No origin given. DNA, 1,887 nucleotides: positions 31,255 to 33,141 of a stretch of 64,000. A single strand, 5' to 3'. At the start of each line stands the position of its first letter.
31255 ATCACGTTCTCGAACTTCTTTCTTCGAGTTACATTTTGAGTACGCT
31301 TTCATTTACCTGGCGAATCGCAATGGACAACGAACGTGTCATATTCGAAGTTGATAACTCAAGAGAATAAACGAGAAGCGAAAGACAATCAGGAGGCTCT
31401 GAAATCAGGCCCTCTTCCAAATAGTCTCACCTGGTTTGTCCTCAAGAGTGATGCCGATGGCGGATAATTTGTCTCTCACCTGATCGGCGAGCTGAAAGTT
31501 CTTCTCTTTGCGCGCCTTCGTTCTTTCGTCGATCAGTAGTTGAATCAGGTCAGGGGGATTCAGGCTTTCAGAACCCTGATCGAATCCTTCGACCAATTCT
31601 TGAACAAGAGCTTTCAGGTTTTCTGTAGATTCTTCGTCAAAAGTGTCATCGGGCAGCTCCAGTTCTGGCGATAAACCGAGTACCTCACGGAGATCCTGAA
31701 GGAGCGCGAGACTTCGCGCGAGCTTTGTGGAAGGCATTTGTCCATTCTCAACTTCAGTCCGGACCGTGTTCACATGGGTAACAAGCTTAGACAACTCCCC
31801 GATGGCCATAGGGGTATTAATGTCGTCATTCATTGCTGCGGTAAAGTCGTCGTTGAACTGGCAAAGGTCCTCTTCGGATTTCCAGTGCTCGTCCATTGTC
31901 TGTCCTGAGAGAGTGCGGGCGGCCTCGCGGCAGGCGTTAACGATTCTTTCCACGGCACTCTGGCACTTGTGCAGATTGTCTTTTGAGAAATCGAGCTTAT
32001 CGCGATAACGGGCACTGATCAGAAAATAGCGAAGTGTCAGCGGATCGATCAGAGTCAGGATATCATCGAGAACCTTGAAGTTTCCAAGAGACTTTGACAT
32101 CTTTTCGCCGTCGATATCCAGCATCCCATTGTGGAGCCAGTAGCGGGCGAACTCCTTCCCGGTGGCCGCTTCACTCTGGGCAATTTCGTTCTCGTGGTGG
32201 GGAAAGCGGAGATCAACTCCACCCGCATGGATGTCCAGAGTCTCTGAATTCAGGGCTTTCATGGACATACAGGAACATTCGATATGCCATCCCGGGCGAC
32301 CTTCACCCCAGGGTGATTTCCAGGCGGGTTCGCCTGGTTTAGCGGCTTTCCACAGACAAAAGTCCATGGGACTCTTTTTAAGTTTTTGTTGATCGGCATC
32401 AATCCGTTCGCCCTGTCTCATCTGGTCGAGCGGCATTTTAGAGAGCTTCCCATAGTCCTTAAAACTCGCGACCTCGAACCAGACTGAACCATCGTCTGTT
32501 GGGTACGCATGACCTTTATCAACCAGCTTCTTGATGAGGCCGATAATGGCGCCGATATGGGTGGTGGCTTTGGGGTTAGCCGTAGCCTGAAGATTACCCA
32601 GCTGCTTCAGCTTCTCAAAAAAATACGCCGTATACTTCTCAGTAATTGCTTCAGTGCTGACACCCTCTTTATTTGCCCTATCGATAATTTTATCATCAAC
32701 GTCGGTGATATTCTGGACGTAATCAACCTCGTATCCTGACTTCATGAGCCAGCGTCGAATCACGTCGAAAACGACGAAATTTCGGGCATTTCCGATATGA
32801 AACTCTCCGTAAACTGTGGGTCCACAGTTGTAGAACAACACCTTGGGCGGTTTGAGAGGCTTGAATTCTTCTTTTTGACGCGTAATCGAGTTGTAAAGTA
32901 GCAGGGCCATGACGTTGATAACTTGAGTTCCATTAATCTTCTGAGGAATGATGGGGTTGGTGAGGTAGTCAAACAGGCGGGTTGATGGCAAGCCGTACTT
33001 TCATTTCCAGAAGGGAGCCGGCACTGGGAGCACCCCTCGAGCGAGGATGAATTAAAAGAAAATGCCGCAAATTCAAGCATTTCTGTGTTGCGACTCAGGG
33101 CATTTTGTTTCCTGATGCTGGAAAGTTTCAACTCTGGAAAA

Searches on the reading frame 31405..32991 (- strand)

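Call 109: search_protein_families(library=pfam, proteins=[window:31405-32991:-], max_evalue=0.00001)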
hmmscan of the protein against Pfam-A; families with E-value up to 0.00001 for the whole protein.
window:31405-32991:- (528 aa): 5 families
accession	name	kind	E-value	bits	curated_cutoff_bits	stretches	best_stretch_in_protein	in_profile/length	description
PF01406.26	tRNA-synt_1e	-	1.9e-125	418.7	27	1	43-344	2-300/301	tRNA synthetases class I (C) catalytic domain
PF09334.17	tRNA-synt_1g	-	3.4e-13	49.6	20.1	0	277-341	307-372/391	tRNA synthetases class I (M)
PF09190.17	DALR_2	-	8.1e-12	46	22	1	383-440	2-55/57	DALR domain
PF01921.24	tRNA-synt_1f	-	4.7e-10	39.4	27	0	292-351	277-336/360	tRNA synthetases class I (K)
PF00133.28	tRNA-synt_1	-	7.6e-10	38.5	22.7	0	253-334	330-412/414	tRNA synthetases class I (I, L, M and V)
